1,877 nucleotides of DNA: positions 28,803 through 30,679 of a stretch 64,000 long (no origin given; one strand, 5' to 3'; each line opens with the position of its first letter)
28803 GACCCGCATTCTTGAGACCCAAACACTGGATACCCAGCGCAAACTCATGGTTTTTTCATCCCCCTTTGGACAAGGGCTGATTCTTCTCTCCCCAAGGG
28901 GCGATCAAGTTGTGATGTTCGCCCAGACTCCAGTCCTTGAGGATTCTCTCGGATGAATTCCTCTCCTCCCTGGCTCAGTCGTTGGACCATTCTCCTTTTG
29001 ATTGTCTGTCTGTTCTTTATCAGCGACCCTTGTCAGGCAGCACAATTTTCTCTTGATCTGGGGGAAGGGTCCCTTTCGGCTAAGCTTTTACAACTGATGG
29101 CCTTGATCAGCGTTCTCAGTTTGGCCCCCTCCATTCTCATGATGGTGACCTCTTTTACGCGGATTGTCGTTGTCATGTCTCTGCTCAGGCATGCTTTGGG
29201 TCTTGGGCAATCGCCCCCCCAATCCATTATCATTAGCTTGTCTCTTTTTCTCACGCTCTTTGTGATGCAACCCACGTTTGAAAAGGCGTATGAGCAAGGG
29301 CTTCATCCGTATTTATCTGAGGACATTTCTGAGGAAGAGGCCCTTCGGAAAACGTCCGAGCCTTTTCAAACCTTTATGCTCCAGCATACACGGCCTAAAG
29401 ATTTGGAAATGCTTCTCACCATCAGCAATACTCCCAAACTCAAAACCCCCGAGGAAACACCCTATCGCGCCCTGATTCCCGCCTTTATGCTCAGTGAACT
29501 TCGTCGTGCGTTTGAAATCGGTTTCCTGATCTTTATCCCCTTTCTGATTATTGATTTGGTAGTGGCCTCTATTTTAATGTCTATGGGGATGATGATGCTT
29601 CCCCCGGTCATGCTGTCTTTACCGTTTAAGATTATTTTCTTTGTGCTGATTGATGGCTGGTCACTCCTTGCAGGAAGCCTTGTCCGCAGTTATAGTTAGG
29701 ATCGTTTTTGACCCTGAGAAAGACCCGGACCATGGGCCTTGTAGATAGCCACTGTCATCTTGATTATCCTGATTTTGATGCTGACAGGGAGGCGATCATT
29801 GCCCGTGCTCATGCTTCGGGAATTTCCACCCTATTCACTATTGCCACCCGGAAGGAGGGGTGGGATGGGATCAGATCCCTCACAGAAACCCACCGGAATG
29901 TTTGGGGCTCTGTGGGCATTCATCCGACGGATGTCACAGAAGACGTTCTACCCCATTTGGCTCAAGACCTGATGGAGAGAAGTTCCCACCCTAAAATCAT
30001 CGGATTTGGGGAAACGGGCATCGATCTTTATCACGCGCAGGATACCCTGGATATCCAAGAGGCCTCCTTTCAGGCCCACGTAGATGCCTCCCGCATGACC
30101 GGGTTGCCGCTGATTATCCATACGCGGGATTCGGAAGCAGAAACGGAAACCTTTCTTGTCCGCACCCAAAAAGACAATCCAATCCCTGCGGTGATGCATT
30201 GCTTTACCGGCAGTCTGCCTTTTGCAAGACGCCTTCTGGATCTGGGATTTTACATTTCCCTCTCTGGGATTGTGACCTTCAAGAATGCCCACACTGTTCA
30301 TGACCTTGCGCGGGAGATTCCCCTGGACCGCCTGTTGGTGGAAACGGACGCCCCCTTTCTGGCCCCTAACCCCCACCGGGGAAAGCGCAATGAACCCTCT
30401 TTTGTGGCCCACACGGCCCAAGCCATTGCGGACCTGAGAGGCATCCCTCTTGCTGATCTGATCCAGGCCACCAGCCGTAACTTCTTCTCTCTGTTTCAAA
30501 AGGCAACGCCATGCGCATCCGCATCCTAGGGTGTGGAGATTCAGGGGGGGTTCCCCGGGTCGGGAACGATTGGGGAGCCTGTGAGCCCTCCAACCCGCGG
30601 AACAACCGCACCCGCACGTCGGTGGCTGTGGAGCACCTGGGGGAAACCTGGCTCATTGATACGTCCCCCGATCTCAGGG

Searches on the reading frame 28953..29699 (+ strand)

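Call 50: search_protein_families(library=pfam, proteins=[window:28953-29699:+], max_evalue=0.0001)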
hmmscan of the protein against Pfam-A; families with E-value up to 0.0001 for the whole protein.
window:28953-29699:+ (248 aa): 1 family
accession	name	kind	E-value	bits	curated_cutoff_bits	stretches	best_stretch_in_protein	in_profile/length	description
PF00813.25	FliP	-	1.5e-79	266.9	26.9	1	51-243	1-191/191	FliP family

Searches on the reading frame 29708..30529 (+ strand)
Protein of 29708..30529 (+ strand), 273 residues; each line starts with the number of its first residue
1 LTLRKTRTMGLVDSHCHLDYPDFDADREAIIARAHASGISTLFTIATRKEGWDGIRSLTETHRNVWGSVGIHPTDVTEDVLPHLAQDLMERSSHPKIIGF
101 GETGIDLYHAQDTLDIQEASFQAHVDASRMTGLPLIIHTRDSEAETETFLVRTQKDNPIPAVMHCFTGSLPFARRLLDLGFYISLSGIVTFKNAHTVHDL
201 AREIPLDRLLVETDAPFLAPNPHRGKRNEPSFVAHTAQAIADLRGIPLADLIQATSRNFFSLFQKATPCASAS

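Call 50: search_protein_families(library=pfam, proteins=[window:29708-30529:+], max_evalue=0.0001)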
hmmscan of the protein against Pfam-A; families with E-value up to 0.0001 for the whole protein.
window:29708-30529:+ (273 aa): 1 family
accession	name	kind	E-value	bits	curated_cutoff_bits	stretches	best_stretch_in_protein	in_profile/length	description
PF01026.27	TatD_DNase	-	1.5e-75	254.3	27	1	12-264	1-253/253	TatD related DNase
